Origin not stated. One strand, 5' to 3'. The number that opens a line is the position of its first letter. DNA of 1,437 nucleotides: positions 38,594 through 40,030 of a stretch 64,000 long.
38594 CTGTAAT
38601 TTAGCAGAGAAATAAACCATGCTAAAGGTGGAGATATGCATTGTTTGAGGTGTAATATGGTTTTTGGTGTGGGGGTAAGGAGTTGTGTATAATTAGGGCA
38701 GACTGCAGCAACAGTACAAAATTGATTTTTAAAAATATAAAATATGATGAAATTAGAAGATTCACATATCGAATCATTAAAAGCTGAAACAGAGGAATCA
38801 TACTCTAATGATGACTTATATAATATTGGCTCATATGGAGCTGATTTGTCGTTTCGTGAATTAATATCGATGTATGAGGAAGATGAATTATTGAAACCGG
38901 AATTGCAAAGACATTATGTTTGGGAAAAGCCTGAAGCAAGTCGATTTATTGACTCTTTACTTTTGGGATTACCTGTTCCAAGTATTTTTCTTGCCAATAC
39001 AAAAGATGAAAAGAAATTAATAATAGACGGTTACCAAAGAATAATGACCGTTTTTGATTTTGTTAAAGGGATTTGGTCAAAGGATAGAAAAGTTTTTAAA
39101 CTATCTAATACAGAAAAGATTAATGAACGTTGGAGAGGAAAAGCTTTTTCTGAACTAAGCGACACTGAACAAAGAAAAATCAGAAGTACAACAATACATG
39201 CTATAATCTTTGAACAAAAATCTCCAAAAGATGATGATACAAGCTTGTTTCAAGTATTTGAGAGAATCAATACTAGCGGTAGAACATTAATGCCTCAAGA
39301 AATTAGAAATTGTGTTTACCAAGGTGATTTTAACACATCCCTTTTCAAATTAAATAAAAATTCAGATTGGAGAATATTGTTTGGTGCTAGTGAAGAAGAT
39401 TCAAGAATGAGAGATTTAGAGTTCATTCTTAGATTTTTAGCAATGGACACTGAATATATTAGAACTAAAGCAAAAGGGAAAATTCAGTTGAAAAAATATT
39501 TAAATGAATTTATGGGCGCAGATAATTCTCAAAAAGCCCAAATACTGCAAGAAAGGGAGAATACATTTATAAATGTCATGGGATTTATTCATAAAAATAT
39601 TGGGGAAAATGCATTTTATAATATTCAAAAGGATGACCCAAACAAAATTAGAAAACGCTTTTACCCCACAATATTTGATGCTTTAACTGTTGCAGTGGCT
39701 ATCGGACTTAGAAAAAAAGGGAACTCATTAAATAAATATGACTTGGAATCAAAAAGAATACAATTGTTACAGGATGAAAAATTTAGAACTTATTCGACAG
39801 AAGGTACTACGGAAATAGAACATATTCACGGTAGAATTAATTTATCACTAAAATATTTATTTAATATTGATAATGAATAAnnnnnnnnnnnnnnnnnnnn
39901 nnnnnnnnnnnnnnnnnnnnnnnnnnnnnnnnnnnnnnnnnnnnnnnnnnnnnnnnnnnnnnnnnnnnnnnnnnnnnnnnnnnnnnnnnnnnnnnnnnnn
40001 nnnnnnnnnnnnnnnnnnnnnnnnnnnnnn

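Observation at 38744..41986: AT-rich three-gene nuclease island: DUF262 protein, overlapping HEPN protein, and a DUF4365 fusion (candidate defence system)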

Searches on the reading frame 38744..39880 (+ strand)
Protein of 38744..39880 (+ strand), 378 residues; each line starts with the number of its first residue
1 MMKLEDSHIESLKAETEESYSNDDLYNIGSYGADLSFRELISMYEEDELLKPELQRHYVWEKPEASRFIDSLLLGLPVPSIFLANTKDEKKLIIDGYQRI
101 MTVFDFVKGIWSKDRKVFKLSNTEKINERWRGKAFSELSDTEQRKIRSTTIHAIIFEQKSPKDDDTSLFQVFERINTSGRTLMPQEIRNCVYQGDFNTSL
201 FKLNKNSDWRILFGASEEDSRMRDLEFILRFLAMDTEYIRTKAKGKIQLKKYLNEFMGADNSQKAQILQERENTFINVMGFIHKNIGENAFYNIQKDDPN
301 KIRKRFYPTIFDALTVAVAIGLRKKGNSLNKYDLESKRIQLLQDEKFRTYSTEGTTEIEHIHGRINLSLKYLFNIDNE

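Call 3: search_protein_families(library=pfam, proteins=[window:38744-39880:+], max_evalue=1)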
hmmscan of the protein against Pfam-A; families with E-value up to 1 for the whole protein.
window:38744-39880:+ (378 aa): 1 family
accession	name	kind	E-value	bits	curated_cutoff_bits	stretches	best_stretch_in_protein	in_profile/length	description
PF03235.19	GmrSD_N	-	4.3e-27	96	33.2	1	39-192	3-198/199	GmrSD restriction endonuclease, N-terminal domain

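Call 4: search_protein_families(library=padloc, proteins=[window:38744-39880:+], max_evalue=1)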
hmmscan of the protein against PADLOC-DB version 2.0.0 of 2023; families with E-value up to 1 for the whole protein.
window:38744-39880:+ (378 aa): 8 families
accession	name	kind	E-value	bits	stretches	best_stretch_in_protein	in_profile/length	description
PDLC03877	NsnA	-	3.7e-67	225.2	1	24-366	40-373/385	-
PDLC04027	PD-T4-2_A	-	8.7e-57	190.8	1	13-370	14-359/363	-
PDLC03418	REase_II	-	1.3e-11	42.3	1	41-197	25-163/372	Type II restriction enzyme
PDLC04151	HEC-05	-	6.1e-09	33.1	1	30-107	21-91/600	-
PDLC04150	HEC-05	-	1.8e-07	28.4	1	35-98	8-71/583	-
PDLC04157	HEC-06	-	3.1e-06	24.1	1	35-136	9-118/558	-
PDLC04155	HEC-06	-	0.0001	19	1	40-127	12-107/562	-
PDLC04709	PDC-M55C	-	0.0011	15.7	1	40-89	20-69/554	-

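Call 5: search_protein_families(library=ncbifam, proteins=[window:38744-39880:+], max_evalue=1)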
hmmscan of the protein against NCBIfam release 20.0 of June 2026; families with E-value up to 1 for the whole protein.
window:38744-39880:+ (378 aa): 0 families

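Call 17: find_related_loci(query=window:38744-39880:+, collection=genome_contigs, flank=6000)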
Query window:38744-39880:+ (378 aa) in genome_contigs; peptide patterns used: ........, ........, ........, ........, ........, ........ (x = any residue, [..] = any of these).
121 stretches matched a pattern; 57 encode a relative of the query (tblastn E <= 1e-3); 57 distinct loci.
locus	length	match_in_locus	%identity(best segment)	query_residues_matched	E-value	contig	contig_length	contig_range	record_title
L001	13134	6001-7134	70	1-378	0e+0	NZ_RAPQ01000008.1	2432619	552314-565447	Marinifilum flexuosum strain DSM 21950 Ga0170439_101, whole genome shotgun sequence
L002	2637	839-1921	73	18-378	0e+0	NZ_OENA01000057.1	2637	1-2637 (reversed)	Tenacibaculum finnmarkense strain TNO006, whole genome shotgun sequence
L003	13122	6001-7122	61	1-375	5e-159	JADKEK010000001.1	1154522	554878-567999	MAG: Bacteroidetes bacterium isolate Rand_18-Q3-R56-63_BAT3C.178 tig00000197-10-11527270, whole genome shotgun sequence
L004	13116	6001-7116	65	2-374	2e-158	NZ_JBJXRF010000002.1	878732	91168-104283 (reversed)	Polaribacter sp. MF5-112 NODE_2_length_878732_cov_1334.077658, whole genome shotgun sequence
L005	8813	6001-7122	61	2-375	2e-155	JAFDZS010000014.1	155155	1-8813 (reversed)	MAG: Bacteroidetes bacterium isolate SZAS-9 BACT-AMP-5__14__length-155155, whole genome shotgun sequence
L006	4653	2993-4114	61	1-375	2e-158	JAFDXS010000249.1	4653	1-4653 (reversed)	MAG: Bacteroidetes bacterium isolate SZAS-30 LIN-660__249__length-4653, whole genome shotgun sequence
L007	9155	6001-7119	61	5-378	7e-154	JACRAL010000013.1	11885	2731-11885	MAG: Bacteroidetes bacterium isolate NC_groundwater_1592_Pr3_B-0.1um_39_19 SR-2_scaffold_141_299390, whole genome shotgu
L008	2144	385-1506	63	3-374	7e-162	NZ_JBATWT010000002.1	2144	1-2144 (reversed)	MAG: Moheibacter sp. isolate MFD12225_ilm_asm_bin13 k127_16545, whole genome shotgun sequence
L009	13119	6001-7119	59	4-378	2e-144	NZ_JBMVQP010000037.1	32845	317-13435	Myroides sp. C6-3 NODE_37_length_32845_cov_163.879578, whole genome shotgun sequence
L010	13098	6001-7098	61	9-376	2e-143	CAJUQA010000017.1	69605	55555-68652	MAG TPA_asm: uncultured Odoribacter sp. isolate MGBC152178 genome assembly, contig: MGBC152178.17, whole genome shotgun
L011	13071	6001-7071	60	21-378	3e-143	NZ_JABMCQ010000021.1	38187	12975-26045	Sphingobacterium shayense strain CrR18 scf_15998_21, whole genome shotgun sequence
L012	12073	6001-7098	58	12-378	7e-141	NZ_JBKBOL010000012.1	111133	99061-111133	MAG: Flavobacterium sp. isolate 21H_026.bin.17 NODE_283_length_111133_cov_18.161262, whole genome shotgun sequence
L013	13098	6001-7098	57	5-376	9e-134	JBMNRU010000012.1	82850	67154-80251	MAG: Lachnospiraceae bacterium isolate SBF912SR2HQ0062 scaffold_1153_c1, whole genome shotgun sequence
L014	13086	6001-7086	58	9-376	8e-134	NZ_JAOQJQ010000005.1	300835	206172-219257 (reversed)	Brotonthovivens ammoniilytica strain Sanger_109 .14207_7_10.5, whole genome shotgun sequence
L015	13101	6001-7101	56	1-373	4e-133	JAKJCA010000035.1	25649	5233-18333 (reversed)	MAG: Bacillota bacterium isolate UR.bin57 UR_contig_4456, whole genome shotgun sequence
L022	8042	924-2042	53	2-376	3e-124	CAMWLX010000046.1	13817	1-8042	MAG TPA_asm: uncultured Porphyromonadaceae bacterium isolate SRR14411335_bin.4_metawrap_v1.3_MAG genome assembly, contig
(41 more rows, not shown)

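Call 20: find_encoding_contigs(protein=window:38744-39880:+, flank=10000, max_places=6)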
Protein window:38744-39880:+ (378 aa): 1 contig read that carries it; 1 place shown.
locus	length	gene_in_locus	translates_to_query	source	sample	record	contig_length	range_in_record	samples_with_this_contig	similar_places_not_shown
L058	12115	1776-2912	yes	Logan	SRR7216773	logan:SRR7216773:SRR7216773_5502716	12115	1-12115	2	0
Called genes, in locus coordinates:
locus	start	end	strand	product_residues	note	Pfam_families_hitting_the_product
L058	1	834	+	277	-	?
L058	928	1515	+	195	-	PF28474:DUF8412, PF13376:OmdA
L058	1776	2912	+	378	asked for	PF03235:GmrSD_N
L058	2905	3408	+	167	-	PF18735:HEPN_RiboL-PSP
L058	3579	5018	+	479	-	PF14280:DUF4365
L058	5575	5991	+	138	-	PF12663:DUF3788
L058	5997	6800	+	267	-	PF01841:Transglut_core, PF04473:DUF553 (weak)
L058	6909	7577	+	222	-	PF13505:OMP_b-brl, PF13568:OMP_b-brl_2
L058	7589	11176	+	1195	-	PF25059:FN3_DSCAM-DSCAML_C (faint), PF18962:Por_Secre_tail, PF09603:Fib_succ_major, PF16974:NAR2 (faint), PF09603:Fib_succ_major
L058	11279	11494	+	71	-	PF11127:YgaP-like_TM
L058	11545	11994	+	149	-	-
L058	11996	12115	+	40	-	?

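Call 48: search_dna_similar(query=window:38744-39880:+, collection=plasmids, mode=protein, max_rows=15)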
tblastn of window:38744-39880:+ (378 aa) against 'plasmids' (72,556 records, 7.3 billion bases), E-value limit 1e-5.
Records with a match: 174; places in all: 179; records where one place covers at least 80% of the query: 58.
Best place of each record, by identity: 60-80% 3; <60% 171.
By first word of the organism name: Klebsiella 27; Escherichia 19; Enterococcus 11; Salmonella 10; Rhodococcus 9; Acinetobacter 8; Rhizobium 8; Roseomonas 5; Psychrobacter 4; Burkholderia 4; and 53 more.
By predicted mobility (MOB-suite, as given by PLSDB): conjugative 81; non-mobilizable 64; mobilizable 29.
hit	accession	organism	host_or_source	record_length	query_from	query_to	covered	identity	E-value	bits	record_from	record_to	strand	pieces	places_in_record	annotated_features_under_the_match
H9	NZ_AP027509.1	Escherichia coli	Homo sapiens,whole organism,feces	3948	9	376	97%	54.2%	2e-122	389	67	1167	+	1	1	DUF262 domain-containing protein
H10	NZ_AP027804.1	Escherichia coli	Homo sapiens,whole organism,feces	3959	9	376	97%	54.2%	2e-122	389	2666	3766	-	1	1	DUF262 domain-containing protein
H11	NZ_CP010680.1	Phaeobacter gallaeciensis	cell culture,clam larvae aquaculture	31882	4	318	83%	34.0%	4e-41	161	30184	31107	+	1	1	DUF262 domain-containing protein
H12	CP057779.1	Escherichia coli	culture,Pooled sheep faecal samples ...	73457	26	368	91%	31.3%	1e-40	160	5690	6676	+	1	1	DUF262 domain-containing protein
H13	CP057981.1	Escherichia coli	culture,Pooled sheep faecal samples ...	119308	26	368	91%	31.3%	2e-40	159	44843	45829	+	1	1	DUF262 domain-containing protein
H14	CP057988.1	Escherichia coli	culture,Pooled sheep faecal samples ...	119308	26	368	91%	31.3%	2e-40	159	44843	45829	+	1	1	DUF262 domain-containing protein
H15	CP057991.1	Escherichia coli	culture,Pooled sheep faecal samples ...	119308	26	368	91%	31.3%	2e-40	159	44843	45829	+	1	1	DUF262 domain-containing protein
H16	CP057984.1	Escherichia coli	culture,Pooled sheep faecal samples ...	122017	26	368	91%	31.3%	2e-40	159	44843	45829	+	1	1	DUF262 domain-containing protein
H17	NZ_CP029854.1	Salmonella enterica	-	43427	26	368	91%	31.3%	3e-40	159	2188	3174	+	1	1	DUF262 domain-containing protein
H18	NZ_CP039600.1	Salmonella enterica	Homo sapiens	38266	26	368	91%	31.3%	3e-40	159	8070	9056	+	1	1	DUF262 domain-containing protein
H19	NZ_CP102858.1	Escherichia coli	Gallus gallus (chicken),mixed ...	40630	26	368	91%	31.3%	3e-40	159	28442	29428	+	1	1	DUF262 domain-containing protein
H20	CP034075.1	Salmonella enterica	Ovis aries (domestic sheep),cell culture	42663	26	368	91%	31.3%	3e-40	159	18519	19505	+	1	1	DUF262 domain-containing protein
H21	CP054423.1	Salmonella enterica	Homo sapiens,urine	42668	26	368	91%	31.3%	3e-40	159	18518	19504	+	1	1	DUF262 domain-containing protein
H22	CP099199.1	Escherichia coli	culture,Pooled sediment sample ...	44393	26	368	91%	31.3%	3e-40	159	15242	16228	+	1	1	DUF262 domain-containing protein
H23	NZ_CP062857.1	Escherichia coli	Sus scrofa domesticus,feces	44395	26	368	91%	31.3%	3e-40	159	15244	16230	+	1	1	DUF262 domain-containing protein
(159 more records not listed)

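Call 49: search_dna_similar(query=window:38744-39880:+, collection=phages, mode=protein, max_rows=10)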
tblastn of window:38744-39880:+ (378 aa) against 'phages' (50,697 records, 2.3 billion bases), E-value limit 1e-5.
Records with a match: 27; places in all: 27; records where one place covers at least 80% of the query: 10.
Best place of each record, by identity: <60% 27.
By first word of the organism name: Moraxella 9; Vibrio 5; Peduovirus 2; Klebsiella 2; Flavobacterium 2; Bacteriophage 2; Akkermansia 1; Terrisporobacter 1; Escherichia 1; Ralstonia 1; and 1 more.
By host as written in the record: Moraxella catarrhalis 9; - 5; Klebsiella pneumoniae ST16-OXA48 2; Flavobacterium sp. LMO6 2; Akkermansia muciniphila 1; Terrisporobacter sp. COM 1; Vibrio cyclitrophicus 10N.286.55.C7 1; Vibrio cyclitrophicus 10N.286.55.A5 1; and 5 more.
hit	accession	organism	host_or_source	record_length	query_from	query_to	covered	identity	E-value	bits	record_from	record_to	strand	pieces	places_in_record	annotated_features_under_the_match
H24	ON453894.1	Akkermansia phage Chambord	Akkermansia muciniphila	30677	26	377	93%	30.1%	3e-41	160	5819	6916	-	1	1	hypothetical protein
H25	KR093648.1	Moraxella phage Mcat24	Moraxella catarrhalis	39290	10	327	84%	26.3%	2e-18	93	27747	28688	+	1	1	hypothetical protein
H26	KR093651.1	Moraxella phage Mcat27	Moraxella catarrhalis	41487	10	327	84%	26.3%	2e-18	93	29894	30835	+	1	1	hypothetical protein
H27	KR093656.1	Moraxella phage Mcat32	Moraxella catarrhalis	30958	10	327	84%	26.3%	5e-18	92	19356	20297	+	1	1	hypothetical protein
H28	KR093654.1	Moraxella phage Mcat30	Moraxella catarrhalis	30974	10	327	84%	26.3%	5e-18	92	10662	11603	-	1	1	hypothetical protein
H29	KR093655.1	Moraxella phage Mcat31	Moraxella catarrhalis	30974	10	327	84%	26.3%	5e-18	92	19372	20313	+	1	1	hypothetical protein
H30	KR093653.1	Moraxella phage Mcat29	Moraxella catarrhalis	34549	10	327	84%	26.3%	5e-18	92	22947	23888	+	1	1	hypothetical protein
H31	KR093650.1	Moraxella phage Mcat26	Moraxella catarrhalis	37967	10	327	84%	26.3%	5e-18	92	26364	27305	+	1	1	hypothetical protein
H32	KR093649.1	Moraxella phage Mcat25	Moraxella catarrhalis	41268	10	327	84%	26.3%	5e-18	92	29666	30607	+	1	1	hypothetical protein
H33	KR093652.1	Moraxella phage Mcat28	Moraxella catarrhalis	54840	10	327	84%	26.3%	5e-18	92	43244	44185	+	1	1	hypothetical protein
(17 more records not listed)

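Call 51: get_annotated_region(hit=H9, flank=3000)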
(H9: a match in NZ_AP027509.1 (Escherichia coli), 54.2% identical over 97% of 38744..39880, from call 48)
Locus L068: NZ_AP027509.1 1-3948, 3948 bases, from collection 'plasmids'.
description: Escherichia coli strain LR-27 plasmid pLR-27_3, complete sequence
organism: Escherichia coli (NCBI taxid 562)
taxonomy: Bacteria; Pseudomonadota; Gammaproteobacteria; Enterobacterales; Enterobacteriaceae; Escherichia; Escherichia coli
host: -; source: Homo sapiens,whole organism,feces; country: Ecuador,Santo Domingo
typing (MOB-suite, as given by PLSDB): non-mobilizable; replicon rep_cluster_2373
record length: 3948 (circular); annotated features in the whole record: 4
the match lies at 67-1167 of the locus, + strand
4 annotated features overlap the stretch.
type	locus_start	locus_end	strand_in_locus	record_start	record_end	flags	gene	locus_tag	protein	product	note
CDS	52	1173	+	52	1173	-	-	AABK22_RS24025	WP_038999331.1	DUF262 domain-containing protein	-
CDS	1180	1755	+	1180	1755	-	-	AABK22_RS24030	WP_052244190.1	HEPN domain-containing protein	-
CDS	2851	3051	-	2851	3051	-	-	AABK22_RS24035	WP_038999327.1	antitoxin VbhA family protein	-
CDS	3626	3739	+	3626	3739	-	-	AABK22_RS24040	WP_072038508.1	replication initiation protein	-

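Call 53: search_protein_families(library=padloc, proteins=[L067:4929-6083:+, L067:6064-6699:+, L068:52-1173:+, L068:1180-1755:+], max_evalue=0.001)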
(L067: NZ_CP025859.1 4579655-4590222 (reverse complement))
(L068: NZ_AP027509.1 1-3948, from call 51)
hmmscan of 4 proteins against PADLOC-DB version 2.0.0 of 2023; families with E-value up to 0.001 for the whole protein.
L067:4929-6083:+ (384 aa): 9 families
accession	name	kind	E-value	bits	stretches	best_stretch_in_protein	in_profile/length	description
PDLC03877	NsnA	-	1.2e-65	220.2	1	15-379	23-380/385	-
PDLC04027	PD-T4-2_A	-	1.8e-55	186.5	1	22-377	18-360/363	-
PDLC03418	REase_II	-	1.1e-11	42.5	1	48-202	25-161/372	Type II restriction enzyme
PDLC04151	HEC-05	-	1.2e-07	28.8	1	41-112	25-89/600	-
PDLC04150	HEC-05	-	4.6e-07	27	1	47-102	13-68/583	-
PDLC04155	HEC-06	-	0.00015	18.4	0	50-111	15-84/562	-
PDLC04157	HEC-06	-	0.00019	18.2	0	43-171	10-145/558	-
PDLC04154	HEC-06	-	0.00046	17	0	43-112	13-87/569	-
PDLC04709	PDC-M55C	-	0.00055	16.7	0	46-96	19-69/554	-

L067:6064-6699:+ (211 aa): 1 family
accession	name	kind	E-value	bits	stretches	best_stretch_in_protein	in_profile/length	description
PDLC04028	PD-T4-2_B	-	1.4e-08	33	1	19-148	9-145/168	-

L068:52-1173:+ (373 aa): 6 families
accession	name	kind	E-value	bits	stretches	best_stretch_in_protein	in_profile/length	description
PDLC03877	NsnA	-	1.2e-64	217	1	24-366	43-377/385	-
PDLC04027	PD-T4-2_A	-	4.3e-50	168.8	1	37-363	43-356/363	-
PDLC03418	REase_II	-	2e-14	51.5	1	38-194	25-163/372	Type II restriction enzyme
PDLC04151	HEC-05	-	6.2e-10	36.4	1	31-107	25-98/600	-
PDLC04150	HEC-05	-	1.8e-08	31.7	1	31-96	7-72/583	-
PDLC04155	HEC-06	-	0.00075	16.1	0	43-100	18-83/562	-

L068:1180-1755:+ (191 aa): 1 family
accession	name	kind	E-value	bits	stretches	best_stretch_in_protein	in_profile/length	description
PDLC04028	PD-T4-2_B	-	0.00044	18.3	0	16-134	10-131/168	-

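Call 57: get_annotated_region(hit=H12, flank=3000)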
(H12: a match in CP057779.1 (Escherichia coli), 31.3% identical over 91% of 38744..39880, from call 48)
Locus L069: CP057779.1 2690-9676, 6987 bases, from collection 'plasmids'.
description: Escherichia coli strain RHB15-C18 plasmid pRHB15-C18_2, complete sequence
organism: Escherichia coli (NCBI taxid 562)
taxonomy: Bacteria; Pseudomonadota; Gammaproteobacteria; Enterobacterales; Enterobacteriaceae; Escherichia; Escherichia coli
host: -; source: culture,Pooled sheep faecal samples collected from floor of farm; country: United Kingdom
typing (MOB-suite, as given by PLSDB): conjugative; replicon IncFIA,IncFIC; relaxase MOBF; mating-pair formation MPF_F
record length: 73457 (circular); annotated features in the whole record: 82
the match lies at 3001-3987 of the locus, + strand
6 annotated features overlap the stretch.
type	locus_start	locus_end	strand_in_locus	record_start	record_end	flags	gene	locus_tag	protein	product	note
CDS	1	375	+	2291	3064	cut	-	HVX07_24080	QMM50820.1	hypothetical protein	-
CDS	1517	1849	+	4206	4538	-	-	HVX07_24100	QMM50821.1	CPBP family intramembrane metalloprotease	-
CDS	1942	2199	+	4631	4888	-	pemI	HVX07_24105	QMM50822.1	type II toxin-antitoxin system antitoxin PemI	-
CDS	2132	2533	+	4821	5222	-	pemK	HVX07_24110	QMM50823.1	type II toxin-antitoxin system toxin endoribonuclease PemK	-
CDS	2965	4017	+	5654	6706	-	-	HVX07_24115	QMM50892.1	DUF262 domain-containing protein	-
CDS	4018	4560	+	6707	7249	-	-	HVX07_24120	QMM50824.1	hypothetical protein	-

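Call 58: get_annotated_region(hit=H24, flank=3000)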
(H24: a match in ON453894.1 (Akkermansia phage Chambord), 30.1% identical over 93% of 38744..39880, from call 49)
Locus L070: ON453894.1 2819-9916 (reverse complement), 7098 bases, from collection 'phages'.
description: Akkermansia phage Chambord, partial genome.
organism: Akkermansia phage Chambord (NCBI taxid 2951966)
taxonomy: Viruses
host: Akkermansia muciniphila; source: feces; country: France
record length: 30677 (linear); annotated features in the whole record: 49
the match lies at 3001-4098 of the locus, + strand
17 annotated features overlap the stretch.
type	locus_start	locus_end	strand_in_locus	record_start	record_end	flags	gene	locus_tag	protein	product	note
CDS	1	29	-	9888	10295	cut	-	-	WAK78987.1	hypothetical protein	rasttk_feature_creation_tool=/opt/patric-common/ runtime/bin/phanotate version 1.5.0; ...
CDS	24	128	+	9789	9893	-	-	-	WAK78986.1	hypothetical protein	rasttk_feature_creation_tool=/opt/patric-common/ runtime/bin/phanotate version 1.5.0; ...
CDS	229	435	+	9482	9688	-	-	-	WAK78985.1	hypothetical protein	rasttk_feature_creation_tool=/opt/patric-common/ runtime/bin/phanotate version 1.5.0; ...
CDS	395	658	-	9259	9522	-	-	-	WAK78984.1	hypothetical protein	rasttk_feature_creation_tool=/opt/patric-common/ runtime/bin/phanotate version 1.5.0; ...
CDS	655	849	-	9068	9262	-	-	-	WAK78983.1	hypothetical protein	rasttk_feature_creation_tool=/opt/patric-common/ runtime/bin/phanotate version 1.5.0; ...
CDS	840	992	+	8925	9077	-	-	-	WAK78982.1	hypothetical protein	rasttk_feature_creation_tool=/opt/patric-common/ runtime/bin/phanotate version 1.5.0; ...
CDS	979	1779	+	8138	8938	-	-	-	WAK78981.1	transcriptional repressor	rasttk_feature_creation_tool=/opt/patric-common/ runtime/bin/phanotate version 1.5.0; HHpred against PHROGS v3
CDS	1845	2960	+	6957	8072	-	-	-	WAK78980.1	DNA methyltransferase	rasttk_feature_creation_tool=/opt/patric-common/ runtime/bin/phanotate version 1.5.0; HHpred against PHROGS v3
CDS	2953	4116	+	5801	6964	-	-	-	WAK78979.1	hypothetical protein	rasttk_feature_creation_tool=/opt/patric-common/ runtime/bin/phanotate version 1.5.0; ...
CDS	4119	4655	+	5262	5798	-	-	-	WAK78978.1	hypothetical protein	rasttk_feature_creation_tool=/opt/patric-common/ runtime/bin/phanotate version 1.5.0; ...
CDS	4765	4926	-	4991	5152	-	-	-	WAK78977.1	hypothetical protein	rasttk_feature_creation_tool=/opt/patric-common/ runtime/bin/phanotate version 1.5.0; ...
CDS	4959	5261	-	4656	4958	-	-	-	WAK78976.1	hypothetical protein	rasttk_feature_creation_tool=/opt/patric-common/ runtime/bin/phanotate version 1.5.0; ...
CDS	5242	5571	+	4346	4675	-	-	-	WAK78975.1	transcriptional repressor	rasttk_feature_creation_tool=/opt/patric-common/ runtime/bin/phanotate version 1.5.0; HHpred against PHROGS v3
CDS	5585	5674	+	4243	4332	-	-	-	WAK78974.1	hypothetical protein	rasttk_feature_creation_tool=/opt/patric-common/ runtime/bin/phanotate version 1.5.0; ...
CDS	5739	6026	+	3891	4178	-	-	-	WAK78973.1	hypothetical protein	rasttk_feature_creation_tool=/opt/patric-common/ runtime/bin/phanotate version 1.5.0; ...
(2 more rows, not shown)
